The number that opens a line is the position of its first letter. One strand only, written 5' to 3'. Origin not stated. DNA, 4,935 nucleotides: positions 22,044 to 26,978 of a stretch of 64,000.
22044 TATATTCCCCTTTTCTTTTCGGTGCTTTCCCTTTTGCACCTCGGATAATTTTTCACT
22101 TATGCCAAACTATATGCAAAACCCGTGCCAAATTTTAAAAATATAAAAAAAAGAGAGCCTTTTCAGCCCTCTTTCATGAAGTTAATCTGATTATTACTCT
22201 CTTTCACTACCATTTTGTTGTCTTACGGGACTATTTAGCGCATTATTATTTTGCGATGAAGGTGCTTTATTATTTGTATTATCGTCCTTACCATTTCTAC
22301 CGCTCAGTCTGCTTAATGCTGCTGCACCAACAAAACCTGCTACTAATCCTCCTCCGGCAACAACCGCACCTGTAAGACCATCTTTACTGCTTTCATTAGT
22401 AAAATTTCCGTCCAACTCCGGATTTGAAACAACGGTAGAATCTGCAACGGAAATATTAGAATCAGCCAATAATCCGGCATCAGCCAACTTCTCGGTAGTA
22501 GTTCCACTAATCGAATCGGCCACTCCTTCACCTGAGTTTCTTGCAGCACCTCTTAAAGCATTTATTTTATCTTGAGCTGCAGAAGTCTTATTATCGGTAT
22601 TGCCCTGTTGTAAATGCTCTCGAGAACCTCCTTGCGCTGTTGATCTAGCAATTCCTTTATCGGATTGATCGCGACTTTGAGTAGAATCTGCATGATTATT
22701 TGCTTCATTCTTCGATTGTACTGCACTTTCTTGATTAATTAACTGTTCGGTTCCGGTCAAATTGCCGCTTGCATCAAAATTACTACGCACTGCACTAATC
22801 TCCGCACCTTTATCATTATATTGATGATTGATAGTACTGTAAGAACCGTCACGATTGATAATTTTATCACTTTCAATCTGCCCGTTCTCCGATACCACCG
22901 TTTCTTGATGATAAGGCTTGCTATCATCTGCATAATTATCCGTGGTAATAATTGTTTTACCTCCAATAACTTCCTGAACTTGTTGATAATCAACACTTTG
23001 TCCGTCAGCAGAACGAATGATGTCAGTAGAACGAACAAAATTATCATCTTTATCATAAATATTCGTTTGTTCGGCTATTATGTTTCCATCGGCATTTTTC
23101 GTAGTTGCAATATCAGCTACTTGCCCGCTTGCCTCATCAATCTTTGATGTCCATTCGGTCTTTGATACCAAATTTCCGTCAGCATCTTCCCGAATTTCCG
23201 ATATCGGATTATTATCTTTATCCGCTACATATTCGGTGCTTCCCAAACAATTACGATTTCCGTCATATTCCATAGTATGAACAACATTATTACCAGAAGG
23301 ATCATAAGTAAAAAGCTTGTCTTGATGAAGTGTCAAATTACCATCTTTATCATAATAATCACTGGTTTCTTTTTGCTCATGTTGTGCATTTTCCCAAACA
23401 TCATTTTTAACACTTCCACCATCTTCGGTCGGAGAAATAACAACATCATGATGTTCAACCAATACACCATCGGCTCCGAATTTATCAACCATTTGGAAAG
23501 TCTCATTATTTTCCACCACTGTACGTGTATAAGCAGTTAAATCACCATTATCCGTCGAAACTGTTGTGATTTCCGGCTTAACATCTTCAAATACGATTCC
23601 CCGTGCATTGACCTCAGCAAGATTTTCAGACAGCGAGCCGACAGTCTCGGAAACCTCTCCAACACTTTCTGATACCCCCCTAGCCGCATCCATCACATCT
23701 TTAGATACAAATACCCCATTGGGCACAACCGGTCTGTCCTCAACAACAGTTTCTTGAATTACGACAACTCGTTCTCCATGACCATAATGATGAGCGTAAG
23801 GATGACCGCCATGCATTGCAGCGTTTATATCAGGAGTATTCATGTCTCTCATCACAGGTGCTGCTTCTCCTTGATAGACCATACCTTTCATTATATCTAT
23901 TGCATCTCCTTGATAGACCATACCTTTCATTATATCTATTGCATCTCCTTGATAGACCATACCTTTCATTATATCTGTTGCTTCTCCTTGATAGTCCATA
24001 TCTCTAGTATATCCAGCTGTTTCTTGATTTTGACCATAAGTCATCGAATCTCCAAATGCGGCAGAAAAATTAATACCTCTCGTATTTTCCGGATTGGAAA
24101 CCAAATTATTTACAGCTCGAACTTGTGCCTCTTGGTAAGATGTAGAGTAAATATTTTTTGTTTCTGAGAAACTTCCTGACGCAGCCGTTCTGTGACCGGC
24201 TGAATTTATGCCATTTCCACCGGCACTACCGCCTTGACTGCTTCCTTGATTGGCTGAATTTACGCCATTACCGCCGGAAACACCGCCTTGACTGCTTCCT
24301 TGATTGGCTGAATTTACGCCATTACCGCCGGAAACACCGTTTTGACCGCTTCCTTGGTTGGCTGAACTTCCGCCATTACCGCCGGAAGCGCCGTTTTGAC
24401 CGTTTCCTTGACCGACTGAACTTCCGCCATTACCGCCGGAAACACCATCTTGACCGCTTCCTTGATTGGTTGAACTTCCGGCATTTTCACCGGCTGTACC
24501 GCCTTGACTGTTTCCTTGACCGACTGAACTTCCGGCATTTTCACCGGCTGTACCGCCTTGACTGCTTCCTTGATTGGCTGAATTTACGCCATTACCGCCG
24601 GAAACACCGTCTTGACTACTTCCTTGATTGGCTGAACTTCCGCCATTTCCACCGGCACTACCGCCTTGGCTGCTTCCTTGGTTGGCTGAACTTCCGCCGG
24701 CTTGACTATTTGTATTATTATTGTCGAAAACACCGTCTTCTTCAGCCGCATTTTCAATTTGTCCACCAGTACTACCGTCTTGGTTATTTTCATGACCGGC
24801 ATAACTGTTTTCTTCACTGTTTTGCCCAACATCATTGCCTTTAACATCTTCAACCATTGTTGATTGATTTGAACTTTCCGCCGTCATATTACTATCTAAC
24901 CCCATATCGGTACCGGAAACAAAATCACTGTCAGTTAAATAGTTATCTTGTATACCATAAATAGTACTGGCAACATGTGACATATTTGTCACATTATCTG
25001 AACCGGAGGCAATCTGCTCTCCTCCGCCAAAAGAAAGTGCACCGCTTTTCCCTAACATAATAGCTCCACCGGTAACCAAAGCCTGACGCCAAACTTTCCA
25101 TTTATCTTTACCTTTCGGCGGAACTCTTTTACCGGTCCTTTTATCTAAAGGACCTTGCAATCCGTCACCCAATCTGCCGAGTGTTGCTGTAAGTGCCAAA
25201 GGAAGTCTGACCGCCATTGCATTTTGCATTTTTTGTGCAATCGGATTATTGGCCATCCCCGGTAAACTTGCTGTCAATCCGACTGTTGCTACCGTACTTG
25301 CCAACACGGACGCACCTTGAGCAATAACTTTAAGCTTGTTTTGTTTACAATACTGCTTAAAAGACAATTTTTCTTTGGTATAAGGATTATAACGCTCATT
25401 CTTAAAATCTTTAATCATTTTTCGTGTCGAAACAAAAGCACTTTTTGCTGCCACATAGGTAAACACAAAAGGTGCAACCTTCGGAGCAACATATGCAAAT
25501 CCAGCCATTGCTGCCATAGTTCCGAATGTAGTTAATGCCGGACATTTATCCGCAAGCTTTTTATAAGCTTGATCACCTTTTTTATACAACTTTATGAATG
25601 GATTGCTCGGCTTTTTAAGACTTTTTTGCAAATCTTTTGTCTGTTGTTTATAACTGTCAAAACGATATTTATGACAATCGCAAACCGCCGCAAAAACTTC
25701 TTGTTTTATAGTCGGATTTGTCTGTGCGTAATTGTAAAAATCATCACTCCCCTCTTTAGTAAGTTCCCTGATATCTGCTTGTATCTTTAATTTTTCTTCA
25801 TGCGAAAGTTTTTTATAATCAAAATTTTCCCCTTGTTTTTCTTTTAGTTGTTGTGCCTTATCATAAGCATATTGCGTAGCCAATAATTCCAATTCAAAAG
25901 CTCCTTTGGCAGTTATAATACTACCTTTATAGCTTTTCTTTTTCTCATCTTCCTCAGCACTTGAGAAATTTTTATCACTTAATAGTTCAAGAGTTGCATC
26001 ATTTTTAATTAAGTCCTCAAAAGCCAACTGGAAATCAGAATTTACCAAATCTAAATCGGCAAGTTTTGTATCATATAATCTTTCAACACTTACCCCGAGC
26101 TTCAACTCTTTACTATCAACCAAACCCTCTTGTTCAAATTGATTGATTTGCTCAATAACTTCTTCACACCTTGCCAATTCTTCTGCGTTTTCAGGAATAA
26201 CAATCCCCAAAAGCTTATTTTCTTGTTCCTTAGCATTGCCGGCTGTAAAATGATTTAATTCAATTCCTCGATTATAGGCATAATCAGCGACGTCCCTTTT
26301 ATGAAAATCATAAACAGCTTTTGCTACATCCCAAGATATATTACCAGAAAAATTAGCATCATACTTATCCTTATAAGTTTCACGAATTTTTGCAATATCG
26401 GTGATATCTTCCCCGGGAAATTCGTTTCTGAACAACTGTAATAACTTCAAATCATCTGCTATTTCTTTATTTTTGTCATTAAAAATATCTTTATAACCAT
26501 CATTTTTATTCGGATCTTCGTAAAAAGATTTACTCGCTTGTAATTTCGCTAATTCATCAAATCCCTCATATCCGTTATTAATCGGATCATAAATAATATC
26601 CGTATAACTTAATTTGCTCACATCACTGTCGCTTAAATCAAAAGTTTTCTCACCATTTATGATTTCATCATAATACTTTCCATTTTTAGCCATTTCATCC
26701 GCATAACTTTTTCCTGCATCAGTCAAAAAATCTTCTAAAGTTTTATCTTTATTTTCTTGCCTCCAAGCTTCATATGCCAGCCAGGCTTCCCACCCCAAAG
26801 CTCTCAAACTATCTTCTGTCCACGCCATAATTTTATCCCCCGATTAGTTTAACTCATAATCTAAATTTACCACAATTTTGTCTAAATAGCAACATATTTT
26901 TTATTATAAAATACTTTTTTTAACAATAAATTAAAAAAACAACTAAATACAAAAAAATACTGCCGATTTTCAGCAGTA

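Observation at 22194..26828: Giant 1544-aa repeat-rich protein beside the flagellar operon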

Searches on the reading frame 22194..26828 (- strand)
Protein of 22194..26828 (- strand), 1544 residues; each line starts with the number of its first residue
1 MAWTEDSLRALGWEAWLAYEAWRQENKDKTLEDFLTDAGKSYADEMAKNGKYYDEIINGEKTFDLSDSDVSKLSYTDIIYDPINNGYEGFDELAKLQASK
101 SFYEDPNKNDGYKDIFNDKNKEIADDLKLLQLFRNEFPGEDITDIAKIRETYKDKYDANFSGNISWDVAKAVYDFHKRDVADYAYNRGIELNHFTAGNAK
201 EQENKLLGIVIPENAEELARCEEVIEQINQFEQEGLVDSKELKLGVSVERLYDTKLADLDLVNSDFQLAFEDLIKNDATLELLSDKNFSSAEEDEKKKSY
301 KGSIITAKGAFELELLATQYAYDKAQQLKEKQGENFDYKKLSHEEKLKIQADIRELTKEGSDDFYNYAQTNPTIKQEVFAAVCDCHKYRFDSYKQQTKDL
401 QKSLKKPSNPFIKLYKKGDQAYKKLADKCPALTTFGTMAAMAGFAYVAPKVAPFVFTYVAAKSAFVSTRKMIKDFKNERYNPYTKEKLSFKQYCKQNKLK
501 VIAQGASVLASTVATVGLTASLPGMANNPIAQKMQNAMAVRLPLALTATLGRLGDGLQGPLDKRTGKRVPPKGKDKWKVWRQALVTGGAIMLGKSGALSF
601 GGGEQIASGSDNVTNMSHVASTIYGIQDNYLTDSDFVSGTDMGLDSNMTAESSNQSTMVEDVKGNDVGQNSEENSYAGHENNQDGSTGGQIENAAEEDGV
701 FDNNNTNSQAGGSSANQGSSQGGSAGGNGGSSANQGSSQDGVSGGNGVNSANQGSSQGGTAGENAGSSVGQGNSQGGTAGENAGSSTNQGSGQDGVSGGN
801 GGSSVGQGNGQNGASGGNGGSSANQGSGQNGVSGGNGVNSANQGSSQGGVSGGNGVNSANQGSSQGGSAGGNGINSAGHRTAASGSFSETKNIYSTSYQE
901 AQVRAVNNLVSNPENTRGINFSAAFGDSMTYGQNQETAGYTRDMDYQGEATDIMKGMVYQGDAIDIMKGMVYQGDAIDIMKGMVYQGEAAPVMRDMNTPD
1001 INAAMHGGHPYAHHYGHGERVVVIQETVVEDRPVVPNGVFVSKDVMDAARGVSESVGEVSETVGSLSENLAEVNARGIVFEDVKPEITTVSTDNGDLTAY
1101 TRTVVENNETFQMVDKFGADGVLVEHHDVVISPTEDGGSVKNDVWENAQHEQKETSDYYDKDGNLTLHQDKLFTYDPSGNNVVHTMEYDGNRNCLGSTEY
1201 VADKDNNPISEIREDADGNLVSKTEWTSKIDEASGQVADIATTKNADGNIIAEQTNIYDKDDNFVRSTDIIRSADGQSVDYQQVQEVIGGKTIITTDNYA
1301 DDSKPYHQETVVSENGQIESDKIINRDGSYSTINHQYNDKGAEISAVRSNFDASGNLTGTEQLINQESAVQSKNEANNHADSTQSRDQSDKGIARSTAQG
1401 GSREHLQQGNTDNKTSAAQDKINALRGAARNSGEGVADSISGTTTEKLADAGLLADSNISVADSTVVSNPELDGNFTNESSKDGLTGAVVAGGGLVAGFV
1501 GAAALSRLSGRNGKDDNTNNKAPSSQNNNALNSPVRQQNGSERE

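Call 5: search_protein_families(library=pfam, proteins=[window:22194-26828:-], max_evalue=0.01)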
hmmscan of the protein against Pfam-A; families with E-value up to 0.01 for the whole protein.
window:22194-26828:- (1544 aa): 0 families

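Call 6: search_protein_families(library=ncbifam, proteins=[window:22194-26828:-], max_evalue=0.01)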
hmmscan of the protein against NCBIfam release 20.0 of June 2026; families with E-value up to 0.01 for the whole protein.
window:22194-26828:- (1544 aa): 0 families

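Call 8: find_homologous_proteins(query=window:22194-26828:-)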
Query window:22194-26828:-: 8000 candidates shared short words with the query, none scored E <= 0.001.

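Call 11: find_related_loci(query=window:22194-26828:-, collection=genome_contigs, flank=10000)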
Query window:22194-26828:- (1544 aa) in genome_contigs; peptide patterns used: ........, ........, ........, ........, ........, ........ (x = any residue, [..] = any of these).
99 stretches matched a pattern, but none encodes a relative of the query by tblastn (E <= 1e-3).

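Call 12: find_encoding_contigs(protein=window:22194-26828:-, flank=3000, max_places=4)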
Protein window:22194-26828:- (1544 aa): 1 contig read that carries it; 1 place shown.
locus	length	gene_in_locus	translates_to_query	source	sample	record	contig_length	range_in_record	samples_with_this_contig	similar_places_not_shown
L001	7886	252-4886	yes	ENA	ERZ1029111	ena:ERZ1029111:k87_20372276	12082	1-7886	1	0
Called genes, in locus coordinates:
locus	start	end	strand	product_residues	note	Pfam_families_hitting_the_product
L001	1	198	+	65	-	?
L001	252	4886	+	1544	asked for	-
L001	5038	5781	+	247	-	PF00460:Flg_bb_rod, PF22692:LlgE_F_G_D1, PF06429:Flg_bbr_C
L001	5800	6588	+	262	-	PF00460:Flg_bb_rod, PF22692:LlgE_F_G_D1, PF06429:Flg_bbr_C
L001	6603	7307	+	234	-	PF08666:SAF (weak), PF13144:ChapFlgA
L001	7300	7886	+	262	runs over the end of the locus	PF02107:FlgH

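Call 17: search_solved_structures(query=window:22194-26828:-, max_evalue=1)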
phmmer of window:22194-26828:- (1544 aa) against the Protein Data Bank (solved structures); distinct sequences matched with E-value up to 1: 0.

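Call 34: find_related_loci(query=window:22194-26828:-, collection=metagenome_contigs, flank=6000)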
Query window:22194-26828:- (1544 aa) in metagenome_contigs; peptide patterns used: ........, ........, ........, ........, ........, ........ (x = any residue, [..] = any of these).
119 stretches matched a pattern, but none encodes a relative of the query by tblastn (E <= 1e-3).

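Call 44: list_cluster_members(proteins=[window:22194-26828:-, P0001])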
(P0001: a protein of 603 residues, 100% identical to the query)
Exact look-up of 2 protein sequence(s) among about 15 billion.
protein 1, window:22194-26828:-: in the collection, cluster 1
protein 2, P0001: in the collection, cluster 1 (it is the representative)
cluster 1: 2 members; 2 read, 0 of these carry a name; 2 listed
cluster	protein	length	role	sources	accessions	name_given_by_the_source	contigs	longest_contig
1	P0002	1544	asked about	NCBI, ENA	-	-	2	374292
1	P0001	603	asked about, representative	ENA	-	-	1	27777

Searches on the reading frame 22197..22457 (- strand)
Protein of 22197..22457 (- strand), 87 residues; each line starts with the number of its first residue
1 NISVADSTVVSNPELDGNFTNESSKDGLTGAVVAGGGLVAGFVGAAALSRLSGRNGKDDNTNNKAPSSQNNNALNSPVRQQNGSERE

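Call 70: search_protein_families(library=ncbifam, proteins=[window:22197-22457:-], max_evalue=10)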
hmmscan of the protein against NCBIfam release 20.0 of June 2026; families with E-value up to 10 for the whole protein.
seq(87 aa): 1 family
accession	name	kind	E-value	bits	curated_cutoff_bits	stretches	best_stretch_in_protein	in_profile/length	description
NF053524.1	thylo_ssl2009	equivalog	0.018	15.7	58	1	28-70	12-50/90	ssl2009 family thylakoid membrane protein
